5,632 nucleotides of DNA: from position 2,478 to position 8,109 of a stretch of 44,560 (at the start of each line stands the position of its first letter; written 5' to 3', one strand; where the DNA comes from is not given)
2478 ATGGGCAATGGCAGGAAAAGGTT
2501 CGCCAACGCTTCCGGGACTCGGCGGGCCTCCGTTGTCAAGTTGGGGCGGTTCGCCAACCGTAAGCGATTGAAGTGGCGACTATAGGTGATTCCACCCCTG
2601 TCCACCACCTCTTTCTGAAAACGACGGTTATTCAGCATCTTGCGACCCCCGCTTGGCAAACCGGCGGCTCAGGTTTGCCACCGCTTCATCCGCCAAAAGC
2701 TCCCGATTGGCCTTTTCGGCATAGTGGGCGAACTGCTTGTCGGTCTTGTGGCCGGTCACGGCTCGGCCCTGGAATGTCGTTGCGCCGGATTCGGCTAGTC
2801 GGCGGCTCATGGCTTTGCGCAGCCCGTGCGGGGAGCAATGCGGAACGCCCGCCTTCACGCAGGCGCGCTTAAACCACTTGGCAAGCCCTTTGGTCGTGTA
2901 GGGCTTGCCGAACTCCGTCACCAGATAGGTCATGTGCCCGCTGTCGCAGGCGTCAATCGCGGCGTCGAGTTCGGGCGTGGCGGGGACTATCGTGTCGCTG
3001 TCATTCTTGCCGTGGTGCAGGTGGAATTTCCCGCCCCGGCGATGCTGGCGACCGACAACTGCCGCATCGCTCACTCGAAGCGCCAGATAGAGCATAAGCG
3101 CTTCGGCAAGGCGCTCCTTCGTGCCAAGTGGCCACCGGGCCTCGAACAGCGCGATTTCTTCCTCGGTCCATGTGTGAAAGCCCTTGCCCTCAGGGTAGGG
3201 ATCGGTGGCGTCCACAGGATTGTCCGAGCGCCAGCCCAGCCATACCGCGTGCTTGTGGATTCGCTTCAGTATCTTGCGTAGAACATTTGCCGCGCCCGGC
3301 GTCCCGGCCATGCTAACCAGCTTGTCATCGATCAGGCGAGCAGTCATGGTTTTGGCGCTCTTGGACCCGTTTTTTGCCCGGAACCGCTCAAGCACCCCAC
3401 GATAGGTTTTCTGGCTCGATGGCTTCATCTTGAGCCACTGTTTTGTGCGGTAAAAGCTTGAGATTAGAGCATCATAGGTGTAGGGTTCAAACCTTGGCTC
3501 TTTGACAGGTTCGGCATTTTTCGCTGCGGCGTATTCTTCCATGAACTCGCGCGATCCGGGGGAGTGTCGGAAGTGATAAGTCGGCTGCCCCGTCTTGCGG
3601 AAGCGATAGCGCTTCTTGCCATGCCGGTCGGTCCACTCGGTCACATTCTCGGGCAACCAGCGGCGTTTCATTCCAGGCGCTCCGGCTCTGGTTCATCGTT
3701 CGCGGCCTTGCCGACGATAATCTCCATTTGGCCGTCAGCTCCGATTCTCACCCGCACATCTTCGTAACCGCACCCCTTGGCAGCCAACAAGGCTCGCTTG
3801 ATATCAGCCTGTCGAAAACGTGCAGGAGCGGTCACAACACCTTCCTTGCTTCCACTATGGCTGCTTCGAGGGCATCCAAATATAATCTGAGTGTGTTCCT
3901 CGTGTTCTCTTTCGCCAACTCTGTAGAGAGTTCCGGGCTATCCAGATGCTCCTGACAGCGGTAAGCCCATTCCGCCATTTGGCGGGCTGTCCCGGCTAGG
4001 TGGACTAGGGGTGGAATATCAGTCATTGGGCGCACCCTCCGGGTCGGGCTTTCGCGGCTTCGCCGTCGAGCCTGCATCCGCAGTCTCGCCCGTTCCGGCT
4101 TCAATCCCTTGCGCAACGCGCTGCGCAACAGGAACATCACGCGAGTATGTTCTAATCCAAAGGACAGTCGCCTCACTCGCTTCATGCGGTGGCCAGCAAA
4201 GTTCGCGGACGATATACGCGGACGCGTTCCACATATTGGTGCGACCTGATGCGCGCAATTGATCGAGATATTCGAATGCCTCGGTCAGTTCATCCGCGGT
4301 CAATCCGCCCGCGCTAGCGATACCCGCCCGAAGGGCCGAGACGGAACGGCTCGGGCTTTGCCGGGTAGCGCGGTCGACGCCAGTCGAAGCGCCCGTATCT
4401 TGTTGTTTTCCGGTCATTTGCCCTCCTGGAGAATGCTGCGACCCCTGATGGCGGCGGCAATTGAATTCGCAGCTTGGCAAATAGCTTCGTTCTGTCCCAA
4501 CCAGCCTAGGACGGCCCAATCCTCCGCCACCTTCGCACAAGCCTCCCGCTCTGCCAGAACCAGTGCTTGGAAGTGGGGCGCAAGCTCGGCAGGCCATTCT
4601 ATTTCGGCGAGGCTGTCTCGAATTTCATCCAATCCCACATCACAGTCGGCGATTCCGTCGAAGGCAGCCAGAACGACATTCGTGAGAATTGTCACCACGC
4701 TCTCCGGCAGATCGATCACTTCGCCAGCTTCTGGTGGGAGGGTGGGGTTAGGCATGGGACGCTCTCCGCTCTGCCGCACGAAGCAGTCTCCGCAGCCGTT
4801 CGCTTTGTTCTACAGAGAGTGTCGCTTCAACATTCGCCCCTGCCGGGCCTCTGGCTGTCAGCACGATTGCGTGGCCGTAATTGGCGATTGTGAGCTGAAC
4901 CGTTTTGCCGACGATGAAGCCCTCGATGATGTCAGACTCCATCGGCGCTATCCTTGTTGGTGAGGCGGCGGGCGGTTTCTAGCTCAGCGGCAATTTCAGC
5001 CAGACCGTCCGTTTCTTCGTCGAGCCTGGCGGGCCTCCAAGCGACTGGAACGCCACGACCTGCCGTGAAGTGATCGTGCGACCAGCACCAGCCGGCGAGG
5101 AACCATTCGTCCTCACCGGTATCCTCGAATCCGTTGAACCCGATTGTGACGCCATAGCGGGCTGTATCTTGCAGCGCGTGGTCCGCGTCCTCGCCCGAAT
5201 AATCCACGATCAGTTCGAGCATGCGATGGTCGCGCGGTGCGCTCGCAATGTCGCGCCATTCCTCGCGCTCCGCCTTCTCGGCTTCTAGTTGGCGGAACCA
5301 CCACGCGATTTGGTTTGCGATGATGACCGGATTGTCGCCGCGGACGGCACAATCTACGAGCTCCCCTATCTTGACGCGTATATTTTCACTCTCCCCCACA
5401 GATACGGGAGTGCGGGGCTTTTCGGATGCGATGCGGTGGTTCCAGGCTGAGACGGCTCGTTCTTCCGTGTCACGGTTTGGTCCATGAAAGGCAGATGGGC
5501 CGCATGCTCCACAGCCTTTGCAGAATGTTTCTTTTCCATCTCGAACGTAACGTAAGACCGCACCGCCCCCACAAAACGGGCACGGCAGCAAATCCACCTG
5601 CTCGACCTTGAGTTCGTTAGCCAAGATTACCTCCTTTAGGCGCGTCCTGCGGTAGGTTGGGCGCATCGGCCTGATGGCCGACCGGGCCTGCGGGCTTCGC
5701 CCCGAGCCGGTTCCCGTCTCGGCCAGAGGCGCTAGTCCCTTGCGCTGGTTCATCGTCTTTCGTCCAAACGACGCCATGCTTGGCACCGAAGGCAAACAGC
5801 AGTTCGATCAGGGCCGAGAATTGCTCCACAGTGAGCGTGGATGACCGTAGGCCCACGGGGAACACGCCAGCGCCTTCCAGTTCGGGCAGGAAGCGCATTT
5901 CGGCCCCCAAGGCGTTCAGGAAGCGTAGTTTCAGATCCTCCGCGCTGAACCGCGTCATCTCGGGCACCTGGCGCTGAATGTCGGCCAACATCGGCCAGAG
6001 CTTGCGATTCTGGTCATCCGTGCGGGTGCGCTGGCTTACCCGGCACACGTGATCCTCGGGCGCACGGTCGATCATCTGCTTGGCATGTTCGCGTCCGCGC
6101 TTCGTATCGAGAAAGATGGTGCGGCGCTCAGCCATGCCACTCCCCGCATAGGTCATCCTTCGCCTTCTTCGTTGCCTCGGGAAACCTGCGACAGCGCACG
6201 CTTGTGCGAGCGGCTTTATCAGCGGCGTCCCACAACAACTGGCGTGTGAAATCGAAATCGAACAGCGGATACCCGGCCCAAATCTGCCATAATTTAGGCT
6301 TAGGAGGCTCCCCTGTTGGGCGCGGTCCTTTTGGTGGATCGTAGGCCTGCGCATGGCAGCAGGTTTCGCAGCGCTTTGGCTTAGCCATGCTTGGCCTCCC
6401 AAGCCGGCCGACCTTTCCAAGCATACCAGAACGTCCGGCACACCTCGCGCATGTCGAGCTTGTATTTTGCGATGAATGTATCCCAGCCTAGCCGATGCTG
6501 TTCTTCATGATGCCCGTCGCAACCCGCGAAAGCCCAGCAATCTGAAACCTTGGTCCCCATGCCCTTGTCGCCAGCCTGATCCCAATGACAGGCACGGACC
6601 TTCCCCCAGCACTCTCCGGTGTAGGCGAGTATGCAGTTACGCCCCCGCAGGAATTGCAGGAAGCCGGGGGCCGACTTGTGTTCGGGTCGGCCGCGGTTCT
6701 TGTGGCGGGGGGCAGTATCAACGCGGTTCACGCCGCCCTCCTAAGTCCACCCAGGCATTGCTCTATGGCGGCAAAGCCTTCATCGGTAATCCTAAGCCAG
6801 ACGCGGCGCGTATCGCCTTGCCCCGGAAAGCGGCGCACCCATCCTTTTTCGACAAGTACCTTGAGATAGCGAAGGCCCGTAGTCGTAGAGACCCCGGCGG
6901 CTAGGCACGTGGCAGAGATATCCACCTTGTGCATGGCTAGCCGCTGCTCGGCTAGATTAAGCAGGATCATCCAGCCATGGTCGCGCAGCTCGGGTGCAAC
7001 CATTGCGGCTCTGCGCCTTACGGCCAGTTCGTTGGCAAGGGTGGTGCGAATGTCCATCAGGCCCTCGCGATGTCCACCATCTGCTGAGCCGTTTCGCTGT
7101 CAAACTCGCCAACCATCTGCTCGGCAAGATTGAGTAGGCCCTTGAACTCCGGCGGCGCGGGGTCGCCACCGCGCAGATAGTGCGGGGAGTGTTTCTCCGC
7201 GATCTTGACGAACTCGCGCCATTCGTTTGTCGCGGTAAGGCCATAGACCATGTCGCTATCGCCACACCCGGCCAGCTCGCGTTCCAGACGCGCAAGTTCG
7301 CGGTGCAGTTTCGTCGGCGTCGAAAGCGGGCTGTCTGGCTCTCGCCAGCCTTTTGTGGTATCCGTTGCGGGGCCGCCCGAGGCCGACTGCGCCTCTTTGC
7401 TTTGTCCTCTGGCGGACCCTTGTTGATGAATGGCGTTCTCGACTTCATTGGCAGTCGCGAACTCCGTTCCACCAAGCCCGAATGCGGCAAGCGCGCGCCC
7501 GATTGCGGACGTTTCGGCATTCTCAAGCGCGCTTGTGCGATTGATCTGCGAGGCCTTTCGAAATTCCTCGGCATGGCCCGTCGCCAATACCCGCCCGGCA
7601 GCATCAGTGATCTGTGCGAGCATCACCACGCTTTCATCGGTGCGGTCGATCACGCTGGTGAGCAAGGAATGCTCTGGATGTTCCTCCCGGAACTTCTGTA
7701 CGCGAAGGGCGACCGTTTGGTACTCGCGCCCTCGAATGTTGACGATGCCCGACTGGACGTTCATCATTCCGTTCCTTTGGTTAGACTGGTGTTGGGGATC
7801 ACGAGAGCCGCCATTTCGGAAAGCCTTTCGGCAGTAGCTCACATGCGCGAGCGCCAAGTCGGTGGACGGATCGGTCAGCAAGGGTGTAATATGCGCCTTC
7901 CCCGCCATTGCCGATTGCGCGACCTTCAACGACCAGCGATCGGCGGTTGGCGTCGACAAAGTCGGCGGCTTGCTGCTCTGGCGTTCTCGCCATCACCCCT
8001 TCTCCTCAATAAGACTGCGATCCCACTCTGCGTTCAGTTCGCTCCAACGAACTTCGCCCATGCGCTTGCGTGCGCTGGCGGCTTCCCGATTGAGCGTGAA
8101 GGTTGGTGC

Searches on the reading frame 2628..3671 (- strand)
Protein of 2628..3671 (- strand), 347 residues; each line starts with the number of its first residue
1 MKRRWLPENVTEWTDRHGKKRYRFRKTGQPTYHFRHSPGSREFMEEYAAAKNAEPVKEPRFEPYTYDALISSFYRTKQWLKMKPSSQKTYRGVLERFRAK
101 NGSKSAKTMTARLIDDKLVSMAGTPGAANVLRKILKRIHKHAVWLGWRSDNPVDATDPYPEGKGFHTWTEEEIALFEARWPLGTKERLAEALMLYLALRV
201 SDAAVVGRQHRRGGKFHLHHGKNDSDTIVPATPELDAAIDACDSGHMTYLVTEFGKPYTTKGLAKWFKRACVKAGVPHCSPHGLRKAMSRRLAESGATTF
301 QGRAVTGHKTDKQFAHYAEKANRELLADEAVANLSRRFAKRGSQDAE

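Call 55: search_protein_families(library=pfam, proteins=[window:2628-3671:-], max_evalue=0.001)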
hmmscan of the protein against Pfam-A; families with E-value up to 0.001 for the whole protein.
window:2628-3671:- (347 aa): 1 family
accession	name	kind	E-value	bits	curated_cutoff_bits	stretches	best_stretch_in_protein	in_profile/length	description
PF00589.27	Phage_integrase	-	1.2e-10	41.8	27.1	1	181-321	19-169/172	Phage integrase family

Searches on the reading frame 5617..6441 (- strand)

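Call 55: search_protein_families(library=pfam, proteins=[window:5617-6441:-], max_evalue=0.001)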
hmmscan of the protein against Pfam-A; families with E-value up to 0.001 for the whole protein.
window:5617-6441:- (274 aa): 1 family
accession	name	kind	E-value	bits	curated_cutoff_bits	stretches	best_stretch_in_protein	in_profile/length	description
PF05772.17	NinB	-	6.3e-21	75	23.8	1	107-226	3-130/131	NinB protein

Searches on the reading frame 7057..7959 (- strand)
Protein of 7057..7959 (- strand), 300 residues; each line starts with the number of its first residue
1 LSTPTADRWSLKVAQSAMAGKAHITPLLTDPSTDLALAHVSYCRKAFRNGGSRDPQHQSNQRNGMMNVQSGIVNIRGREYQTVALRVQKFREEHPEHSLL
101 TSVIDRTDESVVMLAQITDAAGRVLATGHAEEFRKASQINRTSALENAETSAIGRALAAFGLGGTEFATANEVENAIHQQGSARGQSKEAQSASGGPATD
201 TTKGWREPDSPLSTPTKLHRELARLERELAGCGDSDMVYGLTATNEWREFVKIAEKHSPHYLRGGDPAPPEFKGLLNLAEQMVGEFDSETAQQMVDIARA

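Call 55: search_protein_families(library=pfam, proteins=[window:7057-7959:-], max_evalue=0.001)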
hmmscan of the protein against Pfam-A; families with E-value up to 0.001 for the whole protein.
window:7057-7959:- (300 aa): 0 families

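Call 74: search_protein_families(library=phrogs, proteins=[window:7057-7959:-], max_evalue=0.001)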
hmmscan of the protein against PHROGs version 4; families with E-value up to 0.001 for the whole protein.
window:7057-7959:- (300 aa): 3 families
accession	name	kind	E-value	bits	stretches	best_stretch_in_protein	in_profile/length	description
phrog_11717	-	unknown function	8.5e-28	98.5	1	76-192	26-146/208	-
phrog_23738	-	unknown function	5.3e-13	50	1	79-187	9-124/198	-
phrog_27776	-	unknown function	0.00084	20.3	0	69-172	5-115/217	-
